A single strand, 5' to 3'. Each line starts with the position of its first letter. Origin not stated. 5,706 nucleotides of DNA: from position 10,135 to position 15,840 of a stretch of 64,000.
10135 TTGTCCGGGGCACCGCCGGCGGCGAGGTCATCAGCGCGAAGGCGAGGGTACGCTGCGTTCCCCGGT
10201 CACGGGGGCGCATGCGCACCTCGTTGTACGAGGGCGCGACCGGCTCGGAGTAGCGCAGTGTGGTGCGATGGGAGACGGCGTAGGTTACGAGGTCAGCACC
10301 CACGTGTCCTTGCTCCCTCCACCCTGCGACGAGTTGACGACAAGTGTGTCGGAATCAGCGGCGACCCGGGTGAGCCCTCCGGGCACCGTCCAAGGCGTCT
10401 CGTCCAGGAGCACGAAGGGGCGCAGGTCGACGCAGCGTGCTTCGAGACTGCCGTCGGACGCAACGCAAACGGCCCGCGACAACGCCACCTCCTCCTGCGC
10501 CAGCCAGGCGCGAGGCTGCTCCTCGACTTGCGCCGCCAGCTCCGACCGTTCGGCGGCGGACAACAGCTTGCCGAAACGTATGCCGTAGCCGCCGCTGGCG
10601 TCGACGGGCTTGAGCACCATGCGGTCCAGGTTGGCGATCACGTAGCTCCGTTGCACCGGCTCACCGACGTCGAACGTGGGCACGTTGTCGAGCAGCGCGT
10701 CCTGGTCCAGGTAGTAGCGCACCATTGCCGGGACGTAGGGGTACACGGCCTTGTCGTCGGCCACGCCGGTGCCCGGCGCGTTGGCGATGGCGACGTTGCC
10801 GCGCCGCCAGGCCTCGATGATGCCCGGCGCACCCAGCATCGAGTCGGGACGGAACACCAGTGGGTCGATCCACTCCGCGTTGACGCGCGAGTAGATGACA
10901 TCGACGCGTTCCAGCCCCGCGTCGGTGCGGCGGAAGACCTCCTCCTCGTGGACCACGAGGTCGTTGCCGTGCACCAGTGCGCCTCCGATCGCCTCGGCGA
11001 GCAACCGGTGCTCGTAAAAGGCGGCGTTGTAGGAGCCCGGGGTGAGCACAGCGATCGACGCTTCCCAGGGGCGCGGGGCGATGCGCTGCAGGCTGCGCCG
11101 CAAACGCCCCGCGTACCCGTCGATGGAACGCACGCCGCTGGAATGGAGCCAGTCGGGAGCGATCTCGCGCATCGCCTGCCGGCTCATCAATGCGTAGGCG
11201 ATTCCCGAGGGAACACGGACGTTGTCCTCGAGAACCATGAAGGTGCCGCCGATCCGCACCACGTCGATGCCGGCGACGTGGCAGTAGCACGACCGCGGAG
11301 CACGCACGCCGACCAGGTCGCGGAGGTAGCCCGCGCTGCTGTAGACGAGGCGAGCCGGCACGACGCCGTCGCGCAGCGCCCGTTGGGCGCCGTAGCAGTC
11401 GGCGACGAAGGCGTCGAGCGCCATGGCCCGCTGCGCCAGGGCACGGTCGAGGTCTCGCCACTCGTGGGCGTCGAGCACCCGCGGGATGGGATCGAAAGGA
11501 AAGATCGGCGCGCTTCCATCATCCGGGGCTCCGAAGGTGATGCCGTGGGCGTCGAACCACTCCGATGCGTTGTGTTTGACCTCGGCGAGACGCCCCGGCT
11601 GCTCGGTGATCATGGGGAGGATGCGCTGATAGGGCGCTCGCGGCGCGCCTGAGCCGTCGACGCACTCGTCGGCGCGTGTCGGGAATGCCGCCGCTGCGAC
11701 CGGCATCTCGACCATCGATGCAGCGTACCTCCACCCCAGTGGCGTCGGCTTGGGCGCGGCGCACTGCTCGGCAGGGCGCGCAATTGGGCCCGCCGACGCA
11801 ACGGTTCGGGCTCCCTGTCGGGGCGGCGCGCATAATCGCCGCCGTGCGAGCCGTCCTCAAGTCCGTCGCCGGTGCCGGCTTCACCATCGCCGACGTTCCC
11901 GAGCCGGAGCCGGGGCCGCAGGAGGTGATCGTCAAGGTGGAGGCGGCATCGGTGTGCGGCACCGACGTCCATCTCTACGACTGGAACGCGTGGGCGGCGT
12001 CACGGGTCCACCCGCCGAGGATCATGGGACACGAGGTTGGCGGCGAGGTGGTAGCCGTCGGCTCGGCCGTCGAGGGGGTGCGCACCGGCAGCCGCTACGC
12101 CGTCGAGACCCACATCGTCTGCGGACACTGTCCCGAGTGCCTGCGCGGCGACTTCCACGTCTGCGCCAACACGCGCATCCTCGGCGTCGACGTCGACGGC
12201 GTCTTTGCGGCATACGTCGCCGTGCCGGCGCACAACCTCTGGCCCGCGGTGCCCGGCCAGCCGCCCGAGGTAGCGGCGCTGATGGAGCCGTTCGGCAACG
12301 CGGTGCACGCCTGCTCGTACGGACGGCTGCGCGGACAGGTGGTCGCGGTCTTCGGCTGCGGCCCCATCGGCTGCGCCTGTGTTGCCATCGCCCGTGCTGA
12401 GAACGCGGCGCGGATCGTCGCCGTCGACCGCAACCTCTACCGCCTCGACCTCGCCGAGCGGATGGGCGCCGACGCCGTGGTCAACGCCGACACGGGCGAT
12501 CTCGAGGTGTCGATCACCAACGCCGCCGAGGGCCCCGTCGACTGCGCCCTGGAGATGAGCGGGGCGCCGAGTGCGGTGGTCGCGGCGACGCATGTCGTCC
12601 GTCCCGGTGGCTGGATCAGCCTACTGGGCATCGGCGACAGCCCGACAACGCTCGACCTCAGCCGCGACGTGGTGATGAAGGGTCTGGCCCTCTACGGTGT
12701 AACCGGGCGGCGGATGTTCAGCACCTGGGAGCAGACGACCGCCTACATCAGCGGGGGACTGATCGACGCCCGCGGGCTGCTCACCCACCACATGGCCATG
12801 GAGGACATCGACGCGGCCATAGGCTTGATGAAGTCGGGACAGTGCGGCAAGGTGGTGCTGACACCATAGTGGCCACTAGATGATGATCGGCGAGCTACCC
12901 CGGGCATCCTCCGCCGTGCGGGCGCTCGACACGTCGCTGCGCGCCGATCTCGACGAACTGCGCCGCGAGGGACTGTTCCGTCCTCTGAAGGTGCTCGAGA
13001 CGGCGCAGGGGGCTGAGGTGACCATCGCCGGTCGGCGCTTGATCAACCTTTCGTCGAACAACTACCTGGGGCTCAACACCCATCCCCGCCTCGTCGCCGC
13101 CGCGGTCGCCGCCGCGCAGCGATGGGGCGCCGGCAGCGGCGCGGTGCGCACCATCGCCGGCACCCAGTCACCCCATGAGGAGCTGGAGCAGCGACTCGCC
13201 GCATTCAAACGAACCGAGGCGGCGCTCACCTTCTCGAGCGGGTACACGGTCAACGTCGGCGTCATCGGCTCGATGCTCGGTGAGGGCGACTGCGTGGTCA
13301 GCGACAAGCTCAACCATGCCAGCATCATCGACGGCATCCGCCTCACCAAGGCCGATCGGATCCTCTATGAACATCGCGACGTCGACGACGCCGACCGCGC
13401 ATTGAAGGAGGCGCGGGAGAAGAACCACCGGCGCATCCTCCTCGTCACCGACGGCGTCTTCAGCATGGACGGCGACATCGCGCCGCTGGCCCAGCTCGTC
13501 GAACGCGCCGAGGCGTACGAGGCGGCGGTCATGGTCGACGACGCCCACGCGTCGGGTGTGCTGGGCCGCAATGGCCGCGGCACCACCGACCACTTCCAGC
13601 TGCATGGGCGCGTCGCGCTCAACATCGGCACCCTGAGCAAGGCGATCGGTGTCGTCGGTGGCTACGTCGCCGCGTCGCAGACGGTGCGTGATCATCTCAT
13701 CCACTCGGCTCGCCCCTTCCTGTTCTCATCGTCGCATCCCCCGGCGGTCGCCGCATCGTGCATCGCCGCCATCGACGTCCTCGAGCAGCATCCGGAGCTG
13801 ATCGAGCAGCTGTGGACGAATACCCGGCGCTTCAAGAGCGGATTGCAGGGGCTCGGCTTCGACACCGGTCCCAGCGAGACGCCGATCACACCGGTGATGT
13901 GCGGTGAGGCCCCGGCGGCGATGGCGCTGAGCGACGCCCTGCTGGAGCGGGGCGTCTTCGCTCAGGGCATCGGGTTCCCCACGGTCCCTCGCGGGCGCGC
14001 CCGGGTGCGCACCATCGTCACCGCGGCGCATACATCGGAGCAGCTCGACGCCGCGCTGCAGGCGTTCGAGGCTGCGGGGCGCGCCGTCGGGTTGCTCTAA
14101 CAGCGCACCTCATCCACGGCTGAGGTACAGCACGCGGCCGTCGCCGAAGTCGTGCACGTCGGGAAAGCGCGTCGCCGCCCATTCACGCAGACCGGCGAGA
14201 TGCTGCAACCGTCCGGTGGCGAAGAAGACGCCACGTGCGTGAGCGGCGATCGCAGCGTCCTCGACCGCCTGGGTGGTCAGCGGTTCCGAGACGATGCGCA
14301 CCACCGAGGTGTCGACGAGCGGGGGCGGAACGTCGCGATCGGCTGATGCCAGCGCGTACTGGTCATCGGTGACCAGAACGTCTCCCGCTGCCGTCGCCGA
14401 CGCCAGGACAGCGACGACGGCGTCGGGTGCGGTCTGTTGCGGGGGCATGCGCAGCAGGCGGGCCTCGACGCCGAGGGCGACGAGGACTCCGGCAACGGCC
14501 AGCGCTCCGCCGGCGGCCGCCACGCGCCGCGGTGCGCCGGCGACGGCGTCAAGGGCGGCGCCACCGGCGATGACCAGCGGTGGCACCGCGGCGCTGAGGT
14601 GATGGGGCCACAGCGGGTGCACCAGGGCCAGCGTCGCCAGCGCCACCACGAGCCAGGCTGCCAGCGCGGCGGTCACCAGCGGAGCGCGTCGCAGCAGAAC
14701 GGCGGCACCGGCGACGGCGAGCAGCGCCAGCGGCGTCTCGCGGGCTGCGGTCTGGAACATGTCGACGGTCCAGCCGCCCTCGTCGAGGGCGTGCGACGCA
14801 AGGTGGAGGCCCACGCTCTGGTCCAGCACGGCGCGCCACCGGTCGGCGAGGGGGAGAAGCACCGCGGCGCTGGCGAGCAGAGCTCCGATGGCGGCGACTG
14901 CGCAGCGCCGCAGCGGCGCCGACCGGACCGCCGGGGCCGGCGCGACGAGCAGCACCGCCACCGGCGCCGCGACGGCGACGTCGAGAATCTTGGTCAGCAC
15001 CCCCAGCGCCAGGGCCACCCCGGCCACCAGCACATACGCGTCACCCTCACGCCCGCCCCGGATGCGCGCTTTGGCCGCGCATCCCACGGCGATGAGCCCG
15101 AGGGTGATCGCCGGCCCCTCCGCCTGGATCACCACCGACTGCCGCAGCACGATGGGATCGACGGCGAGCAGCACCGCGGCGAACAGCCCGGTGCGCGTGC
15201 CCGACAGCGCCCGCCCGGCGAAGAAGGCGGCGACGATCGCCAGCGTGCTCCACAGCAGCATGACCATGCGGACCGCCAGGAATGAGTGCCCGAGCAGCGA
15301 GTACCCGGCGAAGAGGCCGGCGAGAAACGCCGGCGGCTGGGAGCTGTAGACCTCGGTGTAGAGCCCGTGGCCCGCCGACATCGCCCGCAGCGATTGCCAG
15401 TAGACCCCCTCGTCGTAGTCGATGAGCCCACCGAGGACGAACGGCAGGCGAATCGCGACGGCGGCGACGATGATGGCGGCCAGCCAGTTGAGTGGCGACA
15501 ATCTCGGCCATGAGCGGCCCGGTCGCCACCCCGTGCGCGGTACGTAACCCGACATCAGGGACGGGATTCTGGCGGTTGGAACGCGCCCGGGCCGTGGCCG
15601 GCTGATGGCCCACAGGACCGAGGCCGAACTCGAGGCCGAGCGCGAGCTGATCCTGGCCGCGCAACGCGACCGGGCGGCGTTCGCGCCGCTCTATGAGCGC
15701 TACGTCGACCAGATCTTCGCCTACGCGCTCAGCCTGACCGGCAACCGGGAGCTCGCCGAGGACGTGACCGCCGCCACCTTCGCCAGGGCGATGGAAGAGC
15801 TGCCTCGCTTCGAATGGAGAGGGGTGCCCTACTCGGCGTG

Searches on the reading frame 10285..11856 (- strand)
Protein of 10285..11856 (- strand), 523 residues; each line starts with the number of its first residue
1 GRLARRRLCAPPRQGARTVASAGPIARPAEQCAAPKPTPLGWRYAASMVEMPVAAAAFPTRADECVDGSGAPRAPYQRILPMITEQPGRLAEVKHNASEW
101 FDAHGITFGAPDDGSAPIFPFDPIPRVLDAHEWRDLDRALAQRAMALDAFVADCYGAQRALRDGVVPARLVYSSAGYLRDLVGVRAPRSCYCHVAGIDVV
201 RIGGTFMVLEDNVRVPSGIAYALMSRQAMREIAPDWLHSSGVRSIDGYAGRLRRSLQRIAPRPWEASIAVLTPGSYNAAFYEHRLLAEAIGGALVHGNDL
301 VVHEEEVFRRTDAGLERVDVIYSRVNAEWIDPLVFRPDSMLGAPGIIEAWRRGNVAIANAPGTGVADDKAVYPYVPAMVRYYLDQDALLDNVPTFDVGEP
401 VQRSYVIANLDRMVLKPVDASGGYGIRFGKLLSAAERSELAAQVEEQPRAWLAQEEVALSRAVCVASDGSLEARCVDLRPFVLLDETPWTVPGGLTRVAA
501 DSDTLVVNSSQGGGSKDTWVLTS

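Call 11: search_protein_families(library=pfam, proteins=[window:10285-11856:-], max_evalue=0.001)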
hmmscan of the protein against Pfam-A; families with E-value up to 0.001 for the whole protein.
window:10285-11856:- (523 aa): 2 families
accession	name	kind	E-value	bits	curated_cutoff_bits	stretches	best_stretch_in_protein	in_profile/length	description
PF14403.11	CP_ATPgrasp_2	-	1.2e-137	459.3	32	1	125-499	1-374/374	Circularly permuted ATP-grasp type 2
PF04174.18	CP_ATPgrasp_1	-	9.7e-120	400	23.1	1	125-454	1-332/332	A circularly permuted ATPgrasp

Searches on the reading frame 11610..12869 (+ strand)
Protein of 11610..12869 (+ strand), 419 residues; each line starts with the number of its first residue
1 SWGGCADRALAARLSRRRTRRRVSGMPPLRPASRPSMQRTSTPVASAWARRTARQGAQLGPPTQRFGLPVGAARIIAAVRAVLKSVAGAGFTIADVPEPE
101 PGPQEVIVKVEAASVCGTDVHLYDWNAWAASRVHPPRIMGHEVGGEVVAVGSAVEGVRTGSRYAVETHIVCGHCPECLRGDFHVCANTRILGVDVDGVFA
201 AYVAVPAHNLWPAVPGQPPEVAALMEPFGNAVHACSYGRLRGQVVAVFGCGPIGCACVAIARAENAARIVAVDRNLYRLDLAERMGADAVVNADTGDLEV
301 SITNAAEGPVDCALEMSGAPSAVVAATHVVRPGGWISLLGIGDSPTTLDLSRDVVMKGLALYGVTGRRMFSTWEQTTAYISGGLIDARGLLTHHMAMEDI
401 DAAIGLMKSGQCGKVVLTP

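Call 103: search_protein_families(library=pfam, proteins=[window:11610-12869:+], max_evalue=0.001)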
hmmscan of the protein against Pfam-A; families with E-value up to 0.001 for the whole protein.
window:11610-12869:+ (419 aa): 4 families
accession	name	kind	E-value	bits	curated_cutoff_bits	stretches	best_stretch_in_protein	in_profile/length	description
PF08240.17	ADH_N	-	3.3e-27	95.2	23.5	1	102-212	1-101/104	Alcohol dehydrogenase GroES-like domain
PF00107.32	ADH_zinc_N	-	2e-22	80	31.8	1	252-377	1-124/129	Zinc-binding dehydrogenase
PF16912.11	Glu_dehyd_C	-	1.3e-09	38.3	34.9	1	240-403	29-197/211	Glucose dehydrogenase C-terminus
PF13602.12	ADH_zinc_N_2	-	7.9e-05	24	27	1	285-417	1-134/134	Zinc-binding dehydrogenase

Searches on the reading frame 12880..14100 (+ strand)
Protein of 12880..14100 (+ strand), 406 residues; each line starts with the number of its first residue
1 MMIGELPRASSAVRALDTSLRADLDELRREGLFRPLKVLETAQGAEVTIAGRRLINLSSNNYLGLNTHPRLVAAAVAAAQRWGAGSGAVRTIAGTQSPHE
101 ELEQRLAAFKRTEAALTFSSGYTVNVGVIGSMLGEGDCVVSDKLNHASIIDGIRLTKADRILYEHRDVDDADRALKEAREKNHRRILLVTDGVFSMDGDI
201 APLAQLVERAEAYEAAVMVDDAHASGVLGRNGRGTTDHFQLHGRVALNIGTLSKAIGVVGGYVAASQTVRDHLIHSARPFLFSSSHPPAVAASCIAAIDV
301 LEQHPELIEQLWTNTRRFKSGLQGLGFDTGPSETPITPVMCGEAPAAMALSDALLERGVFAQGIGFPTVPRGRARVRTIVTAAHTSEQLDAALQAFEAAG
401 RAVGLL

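Call 103: search_protein_families(library=pfam, proteins=[window:12880-14100:+], max_evalue=0.001)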
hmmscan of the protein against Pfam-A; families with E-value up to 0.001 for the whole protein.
window:12880-14100:+ (406 aa): 2 families
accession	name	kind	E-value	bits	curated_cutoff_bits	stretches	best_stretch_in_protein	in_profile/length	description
PF00155.27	Aminotran_1_2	-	2.4e-63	215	19.7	1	54-396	3-361/361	Aminotransferase class I and II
PF01053.26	Cys_Met_Meta_PP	-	2.3e-06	26.9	27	1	99-229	54-182/381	Cys/Met metabolism PLP-dependent enzyme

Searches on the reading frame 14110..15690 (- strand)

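Call 11: search_protein_families(library=pfam, proteins=[window:14110-15690:-], max_evalue=0.001)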
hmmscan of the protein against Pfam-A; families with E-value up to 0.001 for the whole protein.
window:14110-15690:- (526 aa): 2 families
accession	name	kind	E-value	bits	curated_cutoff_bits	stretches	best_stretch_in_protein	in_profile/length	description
PF13231.12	PMT_2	-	5.9e-10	40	26.1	1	118-257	2-140/160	Dolichyl-phosphate-mannose-protein mannosyltransferase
PF02366.24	PMT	-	3.7e-08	33.7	22.7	1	135-249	80-197/245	Dolichyl-phosphate-mannose-protein mannosyltransferase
